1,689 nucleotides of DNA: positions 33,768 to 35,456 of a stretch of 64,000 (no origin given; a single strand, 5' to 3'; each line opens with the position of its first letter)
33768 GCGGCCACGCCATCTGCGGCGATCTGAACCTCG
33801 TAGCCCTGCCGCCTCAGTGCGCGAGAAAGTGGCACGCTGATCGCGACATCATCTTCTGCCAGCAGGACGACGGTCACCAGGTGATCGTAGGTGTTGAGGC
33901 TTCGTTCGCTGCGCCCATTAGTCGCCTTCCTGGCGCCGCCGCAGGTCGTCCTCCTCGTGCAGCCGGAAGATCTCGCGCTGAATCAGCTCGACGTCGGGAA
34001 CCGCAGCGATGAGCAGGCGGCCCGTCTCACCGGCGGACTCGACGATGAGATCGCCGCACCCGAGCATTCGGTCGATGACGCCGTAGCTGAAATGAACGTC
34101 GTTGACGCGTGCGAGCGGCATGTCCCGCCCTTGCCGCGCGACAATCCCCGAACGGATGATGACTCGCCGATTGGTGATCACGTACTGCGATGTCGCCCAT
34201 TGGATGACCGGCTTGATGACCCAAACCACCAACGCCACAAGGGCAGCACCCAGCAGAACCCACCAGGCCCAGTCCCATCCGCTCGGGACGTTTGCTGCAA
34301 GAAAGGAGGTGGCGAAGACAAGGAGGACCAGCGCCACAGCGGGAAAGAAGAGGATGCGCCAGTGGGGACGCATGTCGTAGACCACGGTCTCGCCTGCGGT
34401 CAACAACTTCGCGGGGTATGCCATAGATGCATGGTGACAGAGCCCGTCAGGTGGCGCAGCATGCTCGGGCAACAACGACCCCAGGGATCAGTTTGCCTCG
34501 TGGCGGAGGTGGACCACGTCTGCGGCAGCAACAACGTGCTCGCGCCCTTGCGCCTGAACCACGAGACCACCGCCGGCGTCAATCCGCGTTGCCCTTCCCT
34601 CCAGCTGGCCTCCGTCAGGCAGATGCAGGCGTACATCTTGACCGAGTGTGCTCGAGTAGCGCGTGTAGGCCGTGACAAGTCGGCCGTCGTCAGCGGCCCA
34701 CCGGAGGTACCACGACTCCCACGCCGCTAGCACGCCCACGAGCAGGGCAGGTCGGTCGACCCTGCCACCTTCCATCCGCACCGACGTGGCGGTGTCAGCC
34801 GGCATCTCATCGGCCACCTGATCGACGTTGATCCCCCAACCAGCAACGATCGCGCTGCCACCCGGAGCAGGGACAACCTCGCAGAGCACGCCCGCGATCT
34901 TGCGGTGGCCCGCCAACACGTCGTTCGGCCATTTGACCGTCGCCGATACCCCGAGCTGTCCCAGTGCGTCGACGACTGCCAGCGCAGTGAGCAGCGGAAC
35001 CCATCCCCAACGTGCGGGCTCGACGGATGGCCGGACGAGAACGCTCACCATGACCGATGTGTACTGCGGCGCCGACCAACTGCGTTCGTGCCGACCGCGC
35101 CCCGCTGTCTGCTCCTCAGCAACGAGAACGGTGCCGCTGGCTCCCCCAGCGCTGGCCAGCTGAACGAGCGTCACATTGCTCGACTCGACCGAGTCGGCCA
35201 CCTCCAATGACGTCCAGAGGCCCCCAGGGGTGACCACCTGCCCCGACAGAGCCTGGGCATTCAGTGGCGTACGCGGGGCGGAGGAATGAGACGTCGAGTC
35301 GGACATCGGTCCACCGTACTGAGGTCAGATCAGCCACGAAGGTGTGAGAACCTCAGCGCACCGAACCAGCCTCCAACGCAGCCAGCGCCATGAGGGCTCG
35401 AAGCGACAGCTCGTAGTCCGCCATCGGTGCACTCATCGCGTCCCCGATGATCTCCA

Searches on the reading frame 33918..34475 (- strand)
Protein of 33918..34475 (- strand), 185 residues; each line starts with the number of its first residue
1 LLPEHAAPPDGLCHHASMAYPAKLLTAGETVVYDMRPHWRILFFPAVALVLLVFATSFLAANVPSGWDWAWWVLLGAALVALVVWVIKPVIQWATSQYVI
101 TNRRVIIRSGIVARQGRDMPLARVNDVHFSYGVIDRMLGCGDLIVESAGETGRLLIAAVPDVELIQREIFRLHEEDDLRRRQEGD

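Call 3: search_protein_families(library=pfam, proteins=[window:33918-34475:-], max_evalue=0.01)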
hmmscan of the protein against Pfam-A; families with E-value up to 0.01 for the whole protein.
window:33918-34475:- (185 aa): 1 family
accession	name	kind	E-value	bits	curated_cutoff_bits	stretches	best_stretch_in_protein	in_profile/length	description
PF03703.20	bPH_2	-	4.3e-19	69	22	1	93-168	1-77/78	Bacterial PH domain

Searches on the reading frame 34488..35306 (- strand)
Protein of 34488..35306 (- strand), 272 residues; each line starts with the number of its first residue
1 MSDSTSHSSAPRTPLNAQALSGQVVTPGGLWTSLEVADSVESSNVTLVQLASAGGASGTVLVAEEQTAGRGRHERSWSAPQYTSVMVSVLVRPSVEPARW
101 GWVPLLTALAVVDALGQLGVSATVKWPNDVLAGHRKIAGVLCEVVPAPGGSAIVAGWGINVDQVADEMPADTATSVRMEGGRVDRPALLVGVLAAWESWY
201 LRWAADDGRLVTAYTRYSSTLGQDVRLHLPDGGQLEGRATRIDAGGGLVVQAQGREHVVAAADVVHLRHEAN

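Call 3: search_protein_families(library=pfam, proteins=[window:34488-35306:-], max_evalue=0.01)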
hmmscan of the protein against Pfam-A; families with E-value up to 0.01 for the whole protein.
window:34488-35306:- (272 aa): 2 families
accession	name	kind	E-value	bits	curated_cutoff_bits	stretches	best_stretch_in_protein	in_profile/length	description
PF03099.24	BPL_LplA_LipB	-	6.1e-18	65.5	21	1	49-160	15-133/133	Biotin/lipoate A/B protein ligase family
PF02237.23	BPL_C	-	0.00012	22.4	21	1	220-266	1-47/48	Biotin protein ligase C terminal domain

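Call 4: search_protein_families(library=ncbifam, proteins=[window:34488-35306:-], max_evalue=0.01)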
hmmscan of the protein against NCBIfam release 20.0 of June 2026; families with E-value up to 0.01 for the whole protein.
window:34488-35306:- (272 aa): 11 families
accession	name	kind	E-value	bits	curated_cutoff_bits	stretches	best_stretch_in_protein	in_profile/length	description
NF006206.0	PRK08330.1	equivalog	3.4e-40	137.9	311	1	39-264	18-238/243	biotin--protein ligase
TIGR00121.1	birA_ligase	equivalog_domain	5.1e-38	131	83.1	1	34-266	2-234/235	biotin--[acetyl-CoA-carboxylase] ligase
NF008848.0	PRK11886.1-3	equivalog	3.9e-34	118.1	362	1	11-264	60-313/319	bifunctional biotin--[acetyl-CoA-carboxylase] ligase/biotin operon repressor BirA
NF008847.0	PRK11886.1-2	equivalog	3.9e-28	98.7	293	1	31-261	78-311/320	bifunctional biotin--[acetyl-CoA-carboxylase] ligase/biotin operon repressor BirA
NF005405.0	PRK06955.1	equivalog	4.6e-21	75.2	312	1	11-268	13-294/300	biotin--[acetyl-CoA-carboxylase] ligase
NF008849.0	PRK11886.1-4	equivalog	6.8e-19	68.1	474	1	33-255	80-305/320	bifunctional biotin--[acetyl-CoA-carboxylase] ligase/biotin operon repressor BirA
NF008846.0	PRK11886.1-1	equivalog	1e-17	64.4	353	1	52-263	95-305/312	bifunctional biotin--[acetyl-CoA-carboxylase] ligase/biotin operon repressor BirA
NF009862.0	PRK13325.1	equivalog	1.3e-17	63.7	761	1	39-261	89-318/592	bifunctional biotin--[acetyl-CoA-carboxylase] ligase/type III pantothenate kinase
NF004607.0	PRK05935.1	equivalog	1.7e-17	63.8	219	1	40-169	11-141/190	biotin--protein ligase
NF008850.0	PRK11886.1-5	equivalog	1.7e-17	63.6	489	1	38-164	85-212/320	bifunctional biotin--[acetyl-CoA-carboxylase] ligase/biotin operon repressor BirA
NF006294.0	PRK08477.1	equivalog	4.1e-10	39.4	179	1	35-168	7-138/214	biotin--[acetyl-CoA-carboxylase] ligase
